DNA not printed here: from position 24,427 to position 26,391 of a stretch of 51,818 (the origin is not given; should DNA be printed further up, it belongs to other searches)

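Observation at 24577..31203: Tightly packed cassette: receiver-fused flavoprotein, cNMP-binding histidine kinase and cyclase/P-loop/TPR protein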

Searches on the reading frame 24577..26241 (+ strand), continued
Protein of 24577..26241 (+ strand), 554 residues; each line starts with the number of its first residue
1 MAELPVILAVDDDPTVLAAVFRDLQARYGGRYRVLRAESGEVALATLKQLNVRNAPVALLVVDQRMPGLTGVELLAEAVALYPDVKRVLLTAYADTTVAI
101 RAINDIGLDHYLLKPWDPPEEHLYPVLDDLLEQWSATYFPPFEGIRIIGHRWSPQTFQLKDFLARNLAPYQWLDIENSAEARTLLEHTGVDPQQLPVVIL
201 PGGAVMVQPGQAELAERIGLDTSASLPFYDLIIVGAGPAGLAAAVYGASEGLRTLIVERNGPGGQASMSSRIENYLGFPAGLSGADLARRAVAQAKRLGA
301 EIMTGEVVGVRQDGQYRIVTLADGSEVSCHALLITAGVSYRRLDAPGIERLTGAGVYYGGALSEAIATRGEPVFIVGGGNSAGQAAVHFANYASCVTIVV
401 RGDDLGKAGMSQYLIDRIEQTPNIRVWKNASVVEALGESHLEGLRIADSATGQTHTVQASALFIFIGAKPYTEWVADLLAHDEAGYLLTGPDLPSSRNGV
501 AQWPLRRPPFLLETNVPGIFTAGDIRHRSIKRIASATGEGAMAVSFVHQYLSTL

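Call 58: fold_search(model_id=the predicted structure, library=pdb)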
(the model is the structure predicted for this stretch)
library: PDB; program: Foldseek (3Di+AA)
matches with E <= 10: 1982; with E <= 0.001: 1246
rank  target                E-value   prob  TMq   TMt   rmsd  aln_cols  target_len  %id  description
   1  7jyp                  1.7e-31  1.00  0.48  0.84   3.2       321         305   30  Structure of thioredoxin reductase from the thermophilic eubacterium Thermosipho africanus TCF52B (released 2021-10-06)
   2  4o5q                  4.4e-31  1.00  0.48  0.50  14.8       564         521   22  Crystal Structure of the Alkylhydroperoxide Reductase AhpF from Escherichia coli (released 2014-11-05)
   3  7aaw_B                5.6e-31  1.00  0.48  0.80   3.7       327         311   31  Thioredoxin Reductase from Bacillus cereus (released 2021-09-15)
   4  4xvg                  8.4e-31  1.00  0.48  0.51  17.9       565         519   21  Crystal structure of Alkylhydroperoxide Reductase Subunit AhpF from Escherichia coli (released 2016-02-24)
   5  2q7v_A                5.4e-30  1.00  0.48  0.80   3.9       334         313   29  Crystal Structure of Deinococcus Radiodurans Thioredoxin Reductase (released 2008-07-08)
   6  4gcm_A                6.1e-30  1.00  0.48  0.82   3.5       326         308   30  Crystal structure of a thioredoxine reductase (trxB) from Staphylococcus aureus subsp. aureus Mu50 at 1.80 A resolutio (released 2012-08-29)
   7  9xub_A                6.1e-30  1.00  0.47  0.80   4.1       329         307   30  Crystal Structure of Thioredoxin reductase from Mycobacterium tuberculosis. (released 2026-02-04)
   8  1hyu                  9.2e-30  1.00  0.48  0.51  29.6       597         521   21  CRYSTAL STRUCTURE OF INTACT AHPF (released 2001-02-14)
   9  5mh4                  1.0e-29  1.00  0.43  0.72   5.1       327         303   29  Crystal Structure of Lactococcus lactis Thioredoxin Reductase (FR conformation) (released 2017-04-12)
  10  4gcm_B                2.0e-29  1.00  0.49  0.83   3.3       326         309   30  Crystal structure of a thioredoxine reductase (trxB) from Staphylococcus aureus subsp. aureus Mu50 at 1.80 A resolutio (released 2012-08-29)
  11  2q7v_B                2.1e-29  1.00  0.48  0.81   3.7       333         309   28  Crystal Structure of Deinococcus Radiodurans Thioredoxin Reductase (released 2008-07-08)
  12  9xub_C                2.8e-29  1.00  0.48  0.81   4.1       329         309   30  Crystal Structure of Thioredoxin reductase from Mycobacterium tuberculosis. (released 2026-02-04)
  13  8cci                  3.1e-29  1.00  0.48  0.82   4.1       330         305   27  Crystal structure of Mycobacterium smegmatis thioredoxin reductase (released 2023-07-26)
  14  7aaw_A                4.2e-29  1.00  0.48  0.80   3.7       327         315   31  Thioredoxin Reductase from Bacillus cereus (released 2021-09-15)
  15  5uth                  6.3e-29  1.00  0.48  0.82   3.9       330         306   28  Crystal structure of thioredoxin reductase from Mycobacterium smegmatis in complex with FAD (released 2017-03-08)
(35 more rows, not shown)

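Call 87: list_cluster_members(proteins=[P0004, P0007, P0274, P0115])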
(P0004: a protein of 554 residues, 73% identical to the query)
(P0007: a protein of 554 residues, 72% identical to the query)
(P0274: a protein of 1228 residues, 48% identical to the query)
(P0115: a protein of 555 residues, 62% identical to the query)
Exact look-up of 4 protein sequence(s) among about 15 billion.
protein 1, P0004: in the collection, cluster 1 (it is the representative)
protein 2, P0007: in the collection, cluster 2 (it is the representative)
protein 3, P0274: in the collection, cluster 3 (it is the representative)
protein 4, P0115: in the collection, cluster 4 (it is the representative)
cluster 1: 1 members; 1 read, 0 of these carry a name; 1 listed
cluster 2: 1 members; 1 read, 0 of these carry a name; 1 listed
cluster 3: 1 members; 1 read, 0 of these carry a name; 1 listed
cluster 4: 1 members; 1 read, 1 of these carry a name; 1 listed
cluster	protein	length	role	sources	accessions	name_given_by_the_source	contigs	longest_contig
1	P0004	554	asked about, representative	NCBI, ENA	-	-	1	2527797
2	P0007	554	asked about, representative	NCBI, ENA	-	-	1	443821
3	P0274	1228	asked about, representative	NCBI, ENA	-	-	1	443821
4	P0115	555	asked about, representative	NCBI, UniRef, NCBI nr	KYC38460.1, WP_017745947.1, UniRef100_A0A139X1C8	fused response regulator/thioredoxin-disulfide reductase [Scytonema hofmannii PCC 7110] | Fused response regulator/thioredoxin-disulfide reductase n=1 Tax=Scytonema hofmannii PCC ... | response regulator [Scytonema hofmannii]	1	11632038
